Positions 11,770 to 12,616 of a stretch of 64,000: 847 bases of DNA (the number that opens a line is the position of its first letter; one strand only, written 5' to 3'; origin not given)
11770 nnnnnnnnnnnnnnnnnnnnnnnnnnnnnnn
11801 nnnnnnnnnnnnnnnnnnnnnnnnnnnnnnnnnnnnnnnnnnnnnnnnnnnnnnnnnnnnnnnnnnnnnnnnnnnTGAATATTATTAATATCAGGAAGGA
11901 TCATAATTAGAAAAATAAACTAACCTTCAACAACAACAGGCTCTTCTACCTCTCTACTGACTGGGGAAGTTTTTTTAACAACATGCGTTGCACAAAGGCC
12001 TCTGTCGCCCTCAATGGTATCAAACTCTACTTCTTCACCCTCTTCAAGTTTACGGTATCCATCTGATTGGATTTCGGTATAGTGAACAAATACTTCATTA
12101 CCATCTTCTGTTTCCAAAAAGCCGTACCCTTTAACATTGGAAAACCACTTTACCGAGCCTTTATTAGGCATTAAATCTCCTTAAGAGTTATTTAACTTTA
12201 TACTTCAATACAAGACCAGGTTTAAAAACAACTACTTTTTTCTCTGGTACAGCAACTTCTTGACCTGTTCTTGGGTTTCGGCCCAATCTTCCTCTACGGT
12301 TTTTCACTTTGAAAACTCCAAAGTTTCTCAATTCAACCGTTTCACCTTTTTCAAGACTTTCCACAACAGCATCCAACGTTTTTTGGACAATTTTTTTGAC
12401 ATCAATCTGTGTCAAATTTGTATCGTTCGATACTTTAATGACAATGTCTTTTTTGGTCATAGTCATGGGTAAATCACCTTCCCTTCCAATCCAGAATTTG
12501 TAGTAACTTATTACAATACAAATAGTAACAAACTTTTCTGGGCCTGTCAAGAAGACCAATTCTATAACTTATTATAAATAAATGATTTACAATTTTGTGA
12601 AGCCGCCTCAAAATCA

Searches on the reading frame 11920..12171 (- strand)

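Call 65: search_protein_families(library=pfam, proteins=[window:11920-12171:-], max_evalue=0.001)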
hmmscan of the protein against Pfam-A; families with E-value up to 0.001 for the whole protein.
window:11920-12171:- (83 aa): 1 family
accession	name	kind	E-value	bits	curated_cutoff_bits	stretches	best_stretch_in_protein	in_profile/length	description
PF00313.28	CSD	-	6.2e-25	87.3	27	1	4-66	2-65/66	'Cold-shock' DNA-binding domain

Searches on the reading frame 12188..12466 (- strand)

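Call 65: search_protein_families(library=pfam, proteins=[window:12188-12466:-], max_evalue=0.001)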
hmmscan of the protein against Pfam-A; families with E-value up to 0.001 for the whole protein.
window:12188-12466:- (92 aa): 3 families
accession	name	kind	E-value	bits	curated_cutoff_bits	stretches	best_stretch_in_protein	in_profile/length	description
PF00216.26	Bac_DNA_binding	-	3e-30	104.8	22.4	1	3-91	1-89/90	Bacterial DNA-binding protein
PF18291.6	HU-HIG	-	3.3e-08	34.1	26.2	1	2-91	31-118/125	HU domain fused to wHTH, Ig, or Glycine-rich motif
PF18289.6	HU-CCDC81_euk_2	-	1.4e-05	25.5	26.1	1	10-58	8-58/75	CCDC81 eukaryotic HU domain 2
